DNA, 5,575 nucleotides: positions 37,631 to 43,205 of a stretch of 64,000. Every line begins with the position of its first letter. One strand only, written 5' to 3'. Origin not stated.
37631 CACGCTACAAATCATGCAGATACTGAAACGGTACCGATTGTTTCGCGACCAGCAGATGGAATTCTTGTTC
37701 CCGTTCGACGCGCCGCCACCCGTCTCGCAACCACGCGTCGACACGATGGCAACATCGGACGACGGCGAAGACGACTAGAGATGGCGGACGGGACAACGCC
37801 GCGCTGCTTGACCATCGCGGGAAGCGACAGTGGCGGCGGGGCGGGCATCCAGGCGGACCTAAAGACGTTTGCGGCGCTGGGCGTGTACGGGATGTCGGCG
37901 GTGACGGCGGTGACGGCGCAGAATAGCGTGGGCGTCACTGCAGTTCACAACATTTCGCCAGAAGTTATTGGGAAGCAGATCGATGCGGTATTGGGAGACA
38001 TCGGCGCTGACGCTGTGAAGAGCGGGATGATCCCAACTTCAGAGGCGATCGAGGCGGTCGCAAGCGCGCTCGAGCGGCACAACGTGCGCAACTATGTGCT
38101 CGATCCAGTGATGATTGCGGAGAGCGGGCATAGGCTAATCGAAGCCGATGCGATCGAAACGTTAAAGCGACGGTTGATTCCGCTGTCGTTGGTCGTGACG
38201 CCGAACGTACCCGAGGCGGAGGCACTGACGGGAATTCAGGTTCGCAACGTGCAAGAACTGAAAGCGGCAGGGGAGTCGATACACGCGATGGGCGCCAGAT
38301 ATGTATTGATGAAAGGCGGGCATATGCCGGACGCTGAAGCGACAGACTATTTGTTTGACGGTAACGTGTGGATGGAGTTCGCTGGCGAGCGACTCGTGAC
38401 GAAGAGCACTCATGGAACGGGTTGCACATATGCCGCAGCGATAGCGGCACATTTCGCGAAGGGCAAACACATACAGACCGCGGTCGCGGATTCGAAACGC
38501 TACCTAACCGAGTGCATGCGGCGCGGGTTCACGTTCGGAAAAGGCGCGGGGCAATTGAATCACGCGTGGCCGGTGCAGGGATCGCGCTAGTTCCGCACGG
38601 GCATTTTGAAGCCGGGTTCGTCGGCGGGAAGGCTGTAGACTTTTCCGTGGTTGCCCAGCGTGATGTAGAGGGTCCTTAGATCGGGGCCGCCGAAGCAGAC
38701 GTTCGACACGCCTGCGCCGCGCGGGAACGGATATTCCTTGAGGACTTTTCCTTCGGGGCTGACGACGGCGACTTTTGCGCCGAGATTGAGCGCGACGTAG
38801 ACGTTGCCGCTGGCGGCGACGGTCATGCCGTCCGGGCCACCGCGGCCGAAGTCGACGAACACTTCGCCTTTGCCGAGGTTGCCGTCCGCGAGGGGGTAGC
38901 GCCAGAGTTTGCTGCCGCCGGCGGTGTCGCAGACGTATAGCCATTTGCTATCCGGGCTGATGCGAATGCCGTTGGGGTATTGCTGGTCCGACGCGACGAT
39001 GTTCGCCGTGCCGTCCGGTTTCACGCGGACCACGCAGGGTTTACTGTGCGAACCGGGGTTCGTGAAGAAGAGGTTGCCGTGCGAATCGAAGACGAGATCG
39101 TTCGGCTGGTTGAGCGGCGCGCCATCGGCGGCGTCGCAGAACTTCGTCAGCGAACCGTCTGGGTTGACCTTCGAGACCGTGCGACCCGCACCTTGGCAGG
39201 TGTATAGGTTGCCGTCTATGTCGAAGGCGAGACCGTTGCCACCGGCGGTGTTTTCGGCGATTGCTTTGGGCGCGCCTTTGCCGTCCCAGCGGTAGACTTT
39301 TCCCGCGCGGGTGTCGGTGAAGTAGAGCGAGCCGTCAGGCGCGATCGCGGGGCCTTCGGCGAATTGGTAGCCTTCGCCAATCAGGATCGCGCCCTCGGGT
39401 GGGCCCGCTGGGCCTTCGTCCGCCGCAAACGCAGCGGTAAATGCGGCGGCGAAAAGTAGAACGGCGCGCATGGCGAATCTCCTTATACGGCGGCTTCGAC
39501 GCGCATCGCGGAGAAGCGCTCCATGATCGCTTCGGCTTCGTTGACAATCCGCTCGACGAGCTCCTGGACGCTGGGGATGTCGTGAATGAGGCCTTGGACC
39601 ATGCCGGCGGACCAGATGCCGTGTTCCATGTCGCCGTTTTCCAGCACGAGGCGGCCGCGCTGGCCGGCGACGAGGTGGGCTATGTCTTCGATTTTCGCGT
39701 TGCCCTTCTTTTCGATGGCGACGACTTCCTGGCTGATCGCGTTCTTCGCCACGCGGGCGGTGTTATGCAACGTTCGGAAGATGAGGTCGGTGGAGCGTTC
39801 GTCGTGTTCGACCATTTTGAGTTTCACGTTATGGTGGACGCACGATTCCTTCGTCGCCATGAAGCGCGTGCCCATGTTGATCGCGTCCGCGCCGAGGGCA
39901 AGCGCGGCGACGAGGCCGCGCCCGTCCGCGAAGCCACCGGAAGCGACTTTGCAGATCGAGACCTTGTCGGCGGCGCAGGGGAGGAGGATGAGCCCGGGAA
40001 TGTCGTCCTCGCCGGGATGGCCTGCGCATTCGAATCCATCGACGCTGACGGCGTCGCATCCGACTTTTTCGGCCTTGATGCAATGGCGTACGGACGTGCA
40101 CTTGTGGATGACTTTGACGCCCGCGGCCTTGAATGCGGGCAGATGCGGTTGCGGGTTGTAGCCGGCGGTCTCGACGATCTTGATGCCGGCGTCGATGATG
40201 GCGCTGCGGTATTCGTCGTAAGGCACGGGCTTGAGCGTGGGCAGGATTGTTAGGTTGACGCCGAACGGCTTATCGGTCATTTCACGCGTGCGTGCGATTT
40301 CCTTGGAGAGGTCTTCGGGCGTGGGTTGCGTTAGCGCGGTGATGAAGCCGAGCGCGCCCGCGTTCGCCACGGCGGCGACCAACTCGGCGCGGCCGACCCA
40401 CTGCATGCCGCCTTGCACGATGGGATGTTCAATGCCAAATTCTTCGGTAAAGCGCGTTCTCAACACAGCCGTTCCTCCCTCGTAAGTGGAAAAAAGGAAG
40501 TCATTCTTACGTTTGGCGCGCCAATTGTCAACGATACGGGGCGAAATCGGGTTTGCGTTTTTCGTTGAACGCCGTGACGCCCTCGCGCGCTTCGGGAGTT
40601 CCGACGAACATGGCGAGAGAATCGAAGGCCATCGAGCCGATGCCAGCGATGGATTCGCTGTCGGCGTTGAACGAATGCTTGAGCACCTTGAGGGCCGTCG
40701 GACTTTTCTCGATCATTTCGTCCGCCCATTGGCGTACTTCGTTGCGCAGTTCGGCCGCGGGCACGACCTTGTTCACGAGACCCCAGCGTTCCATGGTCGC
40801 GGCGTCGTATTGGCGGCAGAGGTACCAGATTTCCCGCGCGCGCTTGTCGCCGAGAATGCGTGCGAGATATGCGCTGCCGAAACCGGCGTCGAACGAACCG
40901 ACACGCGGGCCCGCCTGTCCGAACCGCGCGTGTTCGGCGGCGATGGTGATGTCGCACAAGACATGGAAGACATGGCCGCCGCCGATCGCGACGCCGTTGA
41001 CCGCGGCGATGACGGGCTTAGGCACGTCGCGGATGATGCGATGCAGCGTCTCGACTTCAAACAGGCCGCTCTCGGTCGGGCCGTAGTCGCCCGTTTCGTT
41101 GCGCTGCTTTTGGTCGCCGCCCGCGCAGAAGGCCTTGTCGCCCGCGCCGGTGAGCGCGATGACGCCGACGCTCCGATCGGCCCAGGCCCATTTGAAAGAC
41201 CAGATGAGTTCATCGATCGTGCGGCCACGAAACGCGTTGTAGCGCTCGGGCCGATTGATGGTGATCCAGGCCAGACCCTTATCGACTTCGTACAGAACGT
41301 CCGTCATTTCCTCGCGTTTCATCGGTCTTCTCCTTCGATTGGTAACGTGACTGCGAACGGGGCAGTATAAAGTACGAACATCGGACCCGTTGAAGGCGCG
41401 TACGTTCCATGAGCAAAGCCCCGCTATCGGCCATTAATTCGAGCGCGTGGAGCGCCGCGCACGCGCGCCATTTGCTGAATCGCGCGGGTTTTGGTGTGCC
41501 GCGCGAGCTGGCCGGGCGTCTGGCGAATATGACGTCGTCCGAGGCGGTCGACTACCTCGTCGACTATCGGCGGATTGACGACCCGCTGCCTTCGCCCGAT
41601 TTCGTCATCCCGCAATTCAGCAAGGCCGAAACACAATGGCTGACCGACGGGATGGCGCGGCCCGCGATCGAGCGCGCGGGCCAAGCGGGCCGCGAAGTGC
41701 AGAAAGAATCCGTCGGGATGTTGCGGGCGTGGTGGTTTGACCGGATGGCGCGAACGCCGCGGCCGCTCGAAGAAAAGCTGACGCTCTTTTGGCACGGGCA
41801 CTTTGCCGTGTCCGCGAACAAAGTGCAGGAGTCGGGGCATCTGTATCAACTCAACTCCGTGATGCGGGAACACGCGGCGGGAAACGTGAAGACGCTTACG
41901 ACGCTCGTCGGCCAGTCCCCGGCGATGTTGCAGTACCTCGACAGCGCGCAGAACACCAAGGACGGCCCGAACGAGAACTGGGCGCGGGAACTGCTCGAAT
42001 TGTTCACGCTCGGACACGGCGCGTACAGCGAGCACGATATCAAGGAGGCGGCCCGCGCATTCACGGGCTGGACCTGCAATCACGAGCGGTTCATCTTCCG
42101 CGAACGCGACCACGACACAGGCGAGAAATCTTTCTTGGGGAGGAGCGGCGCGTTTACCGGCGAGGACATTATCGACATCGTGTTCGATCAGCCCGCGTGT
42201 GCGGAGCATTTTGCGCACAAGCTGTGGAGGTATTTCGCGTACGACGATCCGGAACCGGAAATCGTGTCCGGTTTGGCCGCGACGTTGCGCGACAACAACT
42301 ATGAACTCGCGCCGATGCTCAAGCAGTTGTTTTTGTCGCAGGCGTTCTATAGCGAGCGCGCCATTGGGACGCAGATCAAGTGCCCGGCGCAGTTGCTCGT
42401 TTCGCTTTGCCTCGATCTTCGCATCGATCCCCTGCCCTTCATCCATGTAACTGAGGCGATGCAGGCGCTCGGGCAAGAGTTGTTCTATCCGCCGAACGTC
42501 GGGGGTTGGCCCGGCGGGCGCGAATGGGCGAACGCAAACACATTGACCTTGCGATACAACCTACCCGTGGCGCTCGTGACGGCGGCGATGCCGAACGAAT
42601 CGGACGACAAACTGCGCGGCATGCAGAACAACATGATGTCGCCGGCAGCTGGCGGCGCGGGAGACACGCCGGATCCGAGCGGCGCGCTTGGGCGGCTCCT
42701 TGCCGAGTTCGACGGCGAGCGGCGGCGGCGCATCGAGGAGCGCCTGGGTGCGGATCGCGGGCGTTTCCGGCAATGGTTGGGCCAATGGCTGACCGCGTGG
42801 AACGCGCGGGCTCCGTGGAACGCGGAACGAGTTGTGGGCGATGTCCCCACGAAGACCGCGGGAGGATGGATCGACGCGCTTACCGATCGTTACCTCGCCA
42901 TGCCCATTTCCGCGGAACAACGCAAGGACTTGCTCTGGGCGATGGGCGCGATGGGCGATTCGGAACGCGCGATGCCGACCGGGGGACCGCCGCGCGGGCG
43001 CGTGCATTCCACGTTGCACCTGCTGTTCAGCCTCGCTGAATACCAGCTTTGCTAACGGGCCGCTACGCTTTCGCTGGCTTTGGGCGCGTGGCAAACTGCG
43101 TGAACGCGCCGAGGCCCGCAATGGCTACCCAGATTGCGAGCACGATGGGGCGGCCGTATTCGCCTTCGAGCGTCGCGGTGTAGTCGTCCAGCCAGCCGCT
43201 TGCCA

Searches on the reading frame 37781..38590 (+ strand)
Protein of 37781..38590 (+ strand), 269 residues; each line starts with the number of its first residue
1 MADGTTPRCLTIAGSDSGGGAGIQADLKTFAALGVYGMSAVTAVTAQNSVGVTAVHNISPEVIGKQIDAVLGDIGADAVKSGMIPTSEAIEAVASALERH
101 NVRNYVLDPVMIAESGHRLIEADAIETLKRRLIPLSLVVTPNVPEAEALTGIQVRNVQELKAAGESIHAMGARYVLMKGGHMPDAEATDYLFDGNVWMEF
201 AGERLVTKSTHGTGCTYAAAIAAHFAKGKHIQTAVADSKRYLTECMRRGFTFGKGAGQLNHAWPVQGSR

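Call 43: search_protein_families(library=pfam, proteins=[window:37781-38590:+], max_evalue=0.00001)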
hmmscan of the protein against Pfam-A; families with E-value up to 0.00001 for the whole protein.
window:37781-38590:+ (269 aa): 2 families
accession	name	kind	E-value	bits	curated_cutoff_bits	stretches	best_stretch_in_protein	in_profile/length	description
PF08543.17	Phos_pyr_kin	-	1.5e-95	319.7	27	1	16-260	1-246/246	Phosphomethylpyrimidine kinase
PF00294.29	PfkB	-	1.4e-08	34.9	25.8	1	89-236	147-280/302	pfkB family carbohydrate kinase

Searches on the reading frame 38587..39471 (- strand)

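Call 43: search_protein_families(library=pfam, proteins=[window:38587-39471:-], max_evalue=0.00001)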
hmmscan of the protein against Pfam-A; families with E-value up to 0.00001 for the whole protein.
window:38587-39471:- (294 aa): 3 families
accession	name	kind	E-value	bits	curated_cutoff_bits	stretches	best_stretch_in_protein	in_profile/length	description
PF08450.18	SGL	-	9.4e-52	176.5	26.3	1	37-272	1-244/246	SMP-30/Gluconolactonase/LRE-like region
PF24684.1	Vgb_lyase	-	8.2e-13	48.2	50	1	42-176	145-277/290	Virginiamycin B lyase family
PF07676.18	PD40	-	3.4e-06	27.3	20.9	0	37-58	10-33/38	WD40-like Beta Propeller Repeat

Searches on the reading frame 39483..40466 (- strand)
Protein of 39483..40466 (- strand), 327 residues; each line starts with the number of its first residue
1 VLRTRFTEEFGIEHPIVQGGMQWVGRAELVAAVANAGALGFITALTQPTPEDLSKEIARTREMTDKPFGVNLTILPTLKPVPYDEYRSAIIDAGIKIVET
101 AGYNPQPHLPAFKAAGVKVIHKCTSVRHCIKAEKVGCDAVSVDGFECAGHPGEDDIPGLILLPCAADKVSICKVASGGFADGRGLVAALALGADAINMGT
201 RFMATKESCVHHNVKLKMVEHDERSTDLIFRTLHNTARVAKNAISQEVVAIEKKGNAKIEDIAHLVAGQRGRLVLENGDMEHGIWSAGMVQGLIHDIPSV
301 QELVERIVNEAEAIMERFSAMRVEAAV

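Call 43: search_protein_families(library=pfam, proteins=[window:39483-40466:-], max_evalue=0.00001)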
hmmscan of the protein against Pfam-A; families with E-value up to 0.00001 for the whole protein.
window:39483-40466:- (327 aa): 2 families
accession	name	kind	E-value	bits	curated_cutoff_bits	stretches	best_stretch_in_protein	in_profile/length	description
PF03060.21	NMO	-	2.9e-54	185.1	28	1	4-310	2-331/331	Nitronate monooxygenase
PF00478.31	IMPDH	-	2.4e-09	37.1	25.6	0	2-87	23-83/345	IMP dehydrogenase / GMP reductase domain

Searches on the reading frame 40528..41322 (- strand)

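Call 43: search_protein_families(library=pfam, proteins=[window:40528-41322:-], max_evalue=0.00001)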
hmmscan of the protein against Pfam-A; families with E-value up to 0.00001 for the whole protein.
window:40528-41322:- (264 aa): 2 families
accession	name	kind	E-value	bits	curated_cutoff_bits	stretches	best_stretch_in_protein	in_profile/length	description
PF00378.25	ECH_1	-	1.4e-70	237.9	27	1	14-260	3-248/251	Enoyl-CoA hydratase/isomerase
PF16113.10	ECH_2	-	4.9e-25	89.2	27.2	1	18-192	2-177/335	Enoyl-CoA hydratase/isomerase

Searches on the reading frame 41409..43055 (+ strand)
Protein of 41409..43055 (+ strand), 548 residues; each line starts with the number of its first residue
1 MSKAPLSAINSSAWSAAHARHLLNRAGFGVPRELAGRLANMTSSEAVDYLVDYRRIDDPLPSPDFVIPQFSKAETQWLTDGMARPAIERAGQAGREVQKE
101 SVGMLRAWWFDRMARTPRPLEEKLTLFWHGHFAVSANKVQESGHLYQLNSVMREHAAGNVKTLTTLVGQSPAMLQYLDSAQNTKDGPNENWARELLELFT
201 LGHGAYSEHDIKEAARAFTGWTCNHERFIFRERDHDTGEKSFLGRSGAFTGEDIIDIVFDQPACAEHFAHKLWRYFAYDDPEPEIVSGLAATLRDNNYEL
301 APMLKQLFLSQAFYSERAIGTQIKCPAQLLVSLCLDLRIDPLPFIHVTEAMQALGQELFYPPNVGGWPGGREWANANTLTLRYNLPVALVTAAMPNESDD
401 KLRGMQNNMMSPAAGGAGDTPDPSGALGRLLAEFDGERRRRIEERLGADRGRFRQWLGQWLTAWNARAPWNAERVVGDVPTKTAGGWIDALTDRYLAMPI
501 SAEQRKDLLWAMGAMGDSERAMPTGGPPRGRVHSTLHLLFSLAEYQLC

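Call 43: search_protein_families(library=pfam, proteins=[window:41409-43055:+], max_evalue=0.00001)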
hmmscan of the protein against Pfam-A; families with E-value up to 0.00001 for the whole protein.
window:41409-43055:+ (548 aa): 1 family
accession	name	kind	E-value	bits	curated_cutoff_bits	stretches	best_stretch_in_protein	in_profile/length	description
PF08811.16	DUF1800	-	7.8e-111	371.6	26.1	1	21-547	1-419/419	Protein of unknown function (DUF1800)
